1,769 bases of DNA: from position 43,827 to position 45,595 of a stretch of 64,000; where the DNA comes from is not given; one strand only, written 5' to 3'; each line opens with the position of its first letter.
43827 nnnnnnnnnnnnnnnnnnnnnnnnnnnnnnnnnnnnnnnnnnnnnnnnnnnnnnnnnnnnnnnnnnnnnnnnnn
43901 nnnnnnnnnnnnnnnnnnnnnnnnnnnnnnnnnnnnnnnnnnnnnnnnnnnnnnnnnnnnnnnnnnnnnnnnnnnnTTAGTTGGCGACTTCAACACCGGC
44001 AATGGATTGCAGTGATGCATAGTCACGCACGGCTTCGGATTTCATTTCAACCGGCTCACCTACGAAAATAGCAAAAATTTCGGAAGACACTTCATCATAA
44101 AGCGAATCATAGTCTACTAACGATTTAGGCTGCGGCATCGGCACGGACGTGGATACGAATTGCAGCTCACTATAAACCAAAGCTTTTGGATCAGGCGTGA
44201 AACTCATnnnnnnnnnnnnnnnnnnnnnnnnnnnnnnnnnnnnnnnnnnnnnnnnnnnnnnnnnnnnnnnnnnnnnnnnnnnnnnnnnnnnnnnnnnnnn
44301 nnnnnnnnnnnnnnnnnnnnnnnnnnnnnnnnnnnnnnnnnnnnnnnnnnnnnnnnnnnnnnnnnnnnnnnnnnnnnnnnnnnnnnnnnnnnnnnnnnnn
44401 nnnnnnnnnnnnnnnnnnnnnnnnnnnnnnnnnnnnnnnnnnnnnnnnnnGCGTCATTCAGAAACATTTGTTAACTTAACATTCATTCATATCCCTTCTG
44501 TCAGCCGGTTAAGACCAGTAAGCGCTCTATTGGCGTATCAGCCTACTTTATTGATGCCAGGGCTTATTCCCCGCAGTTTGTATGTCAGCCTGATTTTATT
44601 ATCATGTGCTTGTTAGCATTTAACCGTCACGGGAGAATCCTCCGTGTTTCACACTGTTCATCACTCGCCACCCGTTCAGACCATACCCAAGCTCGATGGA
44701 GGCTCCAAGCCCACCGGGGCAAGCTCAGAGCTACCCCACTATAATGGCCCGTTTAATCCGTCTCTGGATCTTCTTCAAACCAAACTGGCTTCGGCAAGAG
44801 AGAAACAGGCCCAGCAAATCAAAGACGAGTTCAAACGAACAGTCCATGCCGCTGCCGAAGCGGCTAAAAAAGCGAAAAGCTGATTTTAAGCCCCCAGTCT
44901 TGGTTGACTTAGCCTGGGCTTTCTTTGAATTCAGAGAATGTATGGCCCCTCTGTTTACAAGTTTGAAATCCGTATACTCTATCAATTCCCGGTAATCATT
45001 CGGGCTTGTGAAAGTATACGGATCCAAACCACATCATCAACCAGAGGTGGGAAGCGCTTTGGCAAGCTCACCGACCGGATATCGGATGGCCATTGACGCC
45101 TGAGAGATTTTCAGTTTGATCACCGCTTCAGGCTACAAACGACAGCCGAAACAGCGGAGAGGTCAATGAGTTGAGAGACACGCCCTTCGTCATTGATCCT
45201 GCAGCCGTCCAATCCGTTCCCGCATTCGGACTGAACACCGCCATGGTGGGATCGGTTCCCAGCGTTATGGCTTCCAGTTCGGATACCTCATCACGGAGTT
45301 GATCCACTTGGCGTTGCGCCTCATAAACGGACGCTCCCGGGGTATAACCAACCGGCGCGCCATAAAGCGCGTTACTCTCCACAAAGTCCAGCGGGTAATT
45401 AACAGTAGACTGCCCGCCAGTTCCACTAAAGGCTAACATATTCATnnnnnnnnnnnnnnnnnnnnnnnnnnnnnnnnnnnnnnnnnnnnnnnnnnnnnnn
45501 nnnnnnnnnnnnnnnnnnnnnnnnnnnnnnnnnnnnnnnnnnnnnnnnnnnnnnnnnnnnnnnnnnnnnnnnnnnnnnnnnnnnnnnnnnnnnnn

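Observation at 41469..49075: Low-GC genomic island inserted between hemY and mutY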

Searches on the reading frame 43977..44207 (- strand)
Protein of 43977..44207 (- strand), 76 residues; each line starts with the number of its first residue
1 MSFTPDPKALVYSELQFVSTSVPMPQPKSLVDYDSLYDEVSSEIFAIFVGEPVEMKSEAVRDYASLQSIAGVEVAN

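Call 4: search_protein_families(library=pfam, proteins=[window:43977-44207:-], max_evalue=0.01)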
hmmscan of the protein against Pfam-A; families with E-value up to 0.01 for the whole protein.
window:43977-44207:- (76 aa): 0 families

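Call 19: search_protein_families(library=ncbifam, proteins=[window:43977-44207:-], max_evalue=0.1)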
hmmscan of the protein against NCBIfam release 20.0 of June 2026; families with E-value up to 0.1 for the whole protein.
window:43977-44207:- (76 aa): 0 families

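Call 21: search_protein_families(library=phrogs, proteins=[window:43977-44207:-], max_evalue=0.1)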
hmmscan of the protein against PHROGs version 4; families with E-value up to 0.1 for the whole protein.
window:43977-44207:- (76 aa): 0 families

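Call 76: find_homologous_proteins(query=window:43977-44207:-, max_evalue=0.01)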
Query window:43977-44207:- (76 aa): 7 proteins with E <= 0.01 among 8 candidates.
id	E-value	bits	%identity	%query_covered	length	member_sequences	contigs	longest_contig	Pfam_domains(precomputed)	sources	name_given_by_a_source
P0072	5.5e-40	152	99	100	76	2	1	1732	-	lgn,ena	-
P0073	4.2e-36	139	88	100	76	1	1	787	-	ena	-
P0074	2.9e-35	137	87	100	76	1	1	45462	-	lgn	-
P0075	1.3e-32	128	82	100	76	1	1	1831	-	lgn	-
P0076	4.6e-28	114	74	100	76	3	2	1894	-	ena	-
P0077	9.4e-28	113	70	100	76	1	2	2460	-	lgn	-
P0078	3.4e-25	105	68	100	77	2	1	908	-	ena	-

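Call 77: find_encoding_contigs(protein=P0074, flank=10000, max_places=1)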
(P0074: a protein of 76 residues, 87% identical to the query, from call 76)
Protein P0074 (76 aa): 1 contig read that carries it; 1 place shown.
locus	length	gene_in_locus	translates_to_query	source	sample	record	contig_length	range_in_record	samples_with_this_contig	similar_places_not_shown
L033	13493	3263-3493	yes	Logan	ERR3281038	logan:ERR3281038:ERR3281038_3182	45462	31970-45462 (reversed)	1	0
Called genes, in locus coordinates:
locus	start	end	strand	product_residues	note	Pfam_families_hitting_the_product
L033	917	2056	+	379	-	-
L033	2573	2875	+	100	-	-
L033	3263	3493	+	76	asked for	-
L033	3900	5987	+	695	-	PF02384:N6_Mtase, PF01170:UPF0020 (weak), PF20473:MmeI_Mtase, PF07669:Eco57I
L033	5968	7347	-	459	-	PF00890:FAD_binding_2 (weak), PF01266:DAO (weak), PF03486:HI0933_like (faint), PF07992:Pyr_redox_2 (faint), PF12831:FAD_oxidored (weak), PF13450:NAD_binding_8, PF01593:Amino_oxidase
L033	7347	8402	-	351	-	PF00762:Ferrochelatase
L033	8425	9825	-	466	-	PF04055:Radical_SAM, PF06969:HemN_C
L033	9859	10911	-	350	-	PF01208:URO-D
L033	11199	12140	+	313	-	-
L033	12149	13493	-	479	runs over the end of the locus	PF00474:SSF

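Call 83: find_encoding_contigs(protein=P0076, flank=3000, max_places=2)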
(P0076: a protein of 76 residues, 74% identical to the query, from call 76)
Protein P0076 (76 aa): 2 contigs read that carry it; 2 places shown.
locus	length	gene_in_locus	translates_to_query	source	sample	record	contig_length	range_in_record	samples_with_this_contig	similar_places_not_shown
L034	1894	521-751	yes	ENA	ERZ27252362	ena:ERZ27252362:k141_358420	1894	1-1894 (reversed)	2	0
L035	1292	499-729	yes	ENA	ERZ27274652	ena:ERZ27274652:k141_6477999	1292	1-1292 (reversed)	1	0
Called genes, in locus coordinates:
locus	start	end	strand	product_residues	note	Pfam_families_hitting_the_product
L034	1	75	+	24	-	?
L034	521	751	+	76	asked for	-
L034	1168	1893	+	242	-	?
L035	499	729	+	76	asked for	-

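Call 84: find_encoding_contigs(protein=P0077, flank=3000, max_places=2)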
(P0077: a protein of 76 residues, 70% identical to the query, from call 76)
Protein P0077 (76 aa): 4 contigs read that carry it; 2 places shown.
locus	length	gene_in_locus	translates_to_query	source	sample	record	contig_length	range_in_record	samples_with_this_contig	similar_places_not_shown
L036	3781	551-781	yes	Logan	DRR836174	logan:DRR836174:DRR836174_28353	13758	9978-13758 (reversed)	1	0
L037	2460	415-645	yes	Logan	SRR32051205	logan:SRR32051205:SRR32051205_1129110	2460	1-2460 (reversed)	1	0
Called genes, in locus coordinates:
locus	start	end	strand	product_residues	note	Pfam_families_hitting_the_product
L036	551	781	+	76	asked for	-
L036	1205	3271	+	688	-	PF02384:N6_Mtase, PF20473:MmeI_Mtase, PF01170:UPF0020 (weak), PF07669:Eco57I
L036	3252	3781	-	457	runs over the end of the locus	PF00890:FAD_binding_2 (weak), PF01266:DAO, PF03486:HI0933_like (faint), PF12831:FAD_oxidored (weak), PF13450:NAD_binding_8, PF13738:Pyr_redox_3 (faint), PF01593:Amino_oxidase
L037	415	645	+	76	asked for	-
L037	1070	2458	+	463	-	?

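Call 85: find_encoding_contigs(protein=P0075, flank=3000, max_places=2)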
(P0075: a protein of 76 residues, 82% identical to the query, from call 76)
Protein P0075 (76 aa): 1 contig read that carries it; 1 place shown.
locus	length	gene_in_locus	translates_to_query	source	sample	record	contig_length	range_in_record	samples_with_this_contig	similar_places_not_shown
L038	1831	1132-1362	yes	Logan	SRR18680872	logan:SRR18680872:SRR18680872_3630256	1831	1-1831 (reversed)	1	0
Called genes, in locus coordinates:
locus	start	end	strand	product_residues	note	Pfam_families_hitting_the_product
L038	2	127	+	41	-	?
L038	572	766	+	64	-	-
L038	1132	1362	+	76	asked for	-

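Call 98: search_protein_families(library=padloc, proteins=[window:43977-44207:-], max_evalue=0.001)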
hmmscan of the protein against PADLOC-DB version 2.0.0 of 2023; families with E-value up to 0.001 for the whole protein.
window:43977-44207:- (76 aa): 0 families

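Call 104: predict_structure(alignment_id=A9)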
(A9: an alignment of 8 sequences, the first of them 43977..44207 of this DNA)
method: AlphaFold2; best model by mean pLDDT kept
length: 76 residues; sequences in the alignment: 8
mean_pLDDT: 60.7   pTM: 0.22
mean pLDDT of the five models: 60.7, 59.2, 55.8, 50.9, 49.1
residues with pLDDT >= 90: 0; 70-90: 8; 50-70: 65; < 50: 3
segments of 3 or more residues with pLDDT < 50: none
pLDDT, mean of each block of 10 residues (from residue 1): 64 59 57 70 66 57 57 52
secondary structure, 60 per line:
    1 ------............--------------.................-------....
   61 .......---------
elements in order: H7-18 H33-49 H57-67

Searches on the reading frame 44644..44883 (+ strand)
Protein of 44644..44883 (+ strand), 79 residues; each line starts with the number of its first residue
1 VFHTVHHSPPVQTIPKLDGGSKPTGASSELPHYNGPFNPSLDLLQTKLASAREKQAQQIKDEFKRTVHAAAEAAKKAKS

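Call 4: search_protein_families(library=pfam, proteins=[window:44644-44883:+], max_evalue=0.01)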
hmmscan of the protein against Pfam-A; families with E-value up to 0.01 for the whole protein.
window:44644-44883:+ (79 aa): 0 families

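Call 80: search_protein_families(library=pfam, proteins=[window:44644-44883:+], max_evalue=1)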
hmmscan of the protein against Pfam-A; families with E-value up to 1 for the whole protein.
window:44644-44883:+ (79 aa): 0 families

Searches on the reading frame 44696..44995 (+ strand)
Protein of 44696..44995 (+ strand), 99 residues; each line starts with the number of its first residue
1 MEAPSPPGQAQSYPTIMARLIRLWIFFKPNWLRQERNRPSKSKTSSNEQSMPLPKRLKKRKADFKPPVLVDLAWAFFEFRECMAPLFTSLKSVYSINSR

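Call 80: search_protein_families(library=pfam, proteins=[window:44696-44995:+], max_evalue=1)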
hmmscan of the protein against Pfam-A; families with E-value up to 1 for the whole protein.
window:44696-44995:+ (99 aa): 1 family
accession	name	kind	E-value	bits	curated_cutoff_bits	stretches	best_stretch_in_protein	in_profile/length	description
PF04806.17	EspF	-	0.32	11.9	20.2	0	37-55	16-34/47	EspF protein repeat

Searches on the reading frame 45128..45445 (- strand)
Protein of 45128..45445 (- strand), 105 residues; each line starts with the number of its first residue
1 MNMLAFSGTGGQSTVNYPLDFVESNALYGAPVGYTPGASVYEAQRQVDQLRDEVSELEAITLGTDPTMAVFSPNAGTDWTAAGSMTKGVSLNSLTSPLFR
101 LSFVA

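Call 4: search_protein_families(library=pfam, proteins=[window:45128-45445:-], max_evalue=0.01)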
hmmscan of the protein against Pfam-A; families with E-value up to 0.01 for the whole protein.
window:45128-45445:- (105 aa): 0 families

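Call 19: search_protein_families(library=ncbifam, proteins=[window:45128-45445:-], max_evalue=0.1)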
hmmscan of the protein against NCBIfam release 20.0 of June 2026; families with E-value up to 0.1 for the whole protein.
window:45128-45445:- (105 aa): 0 families

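Call 21: search_protein_families(library=phrogs, proteins=[window:45128-45445:-], max_evalue=0.1)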
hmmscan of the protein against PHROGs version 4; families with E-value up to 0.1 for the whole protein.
window:45128-45445:- (105 aa): 0 families

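Call 75: find_homologous_proteins(query=window:45128-45445:-, max_evalue=0.01)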
Query window:45128-45445:- (105 aa): 2 proteins with E <= 0.01 among 4 candidates.
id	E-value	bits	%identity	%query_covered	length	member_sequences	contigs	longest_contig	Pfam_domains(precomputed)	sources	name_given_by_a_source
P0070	5.2e-60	218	99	98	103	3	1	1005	-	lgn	-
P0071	2.3e-40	155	78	100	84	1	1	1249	-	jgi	jgi:hypothetical protein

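Call 98: search_protein_families(library=padloc, proteins=[window:45128-45445:-], max_evalue=0.001)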
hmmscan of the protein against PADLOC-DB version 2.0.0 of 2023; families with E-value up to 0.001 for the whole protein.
window:45128-45445:- (105 aa): 0 families
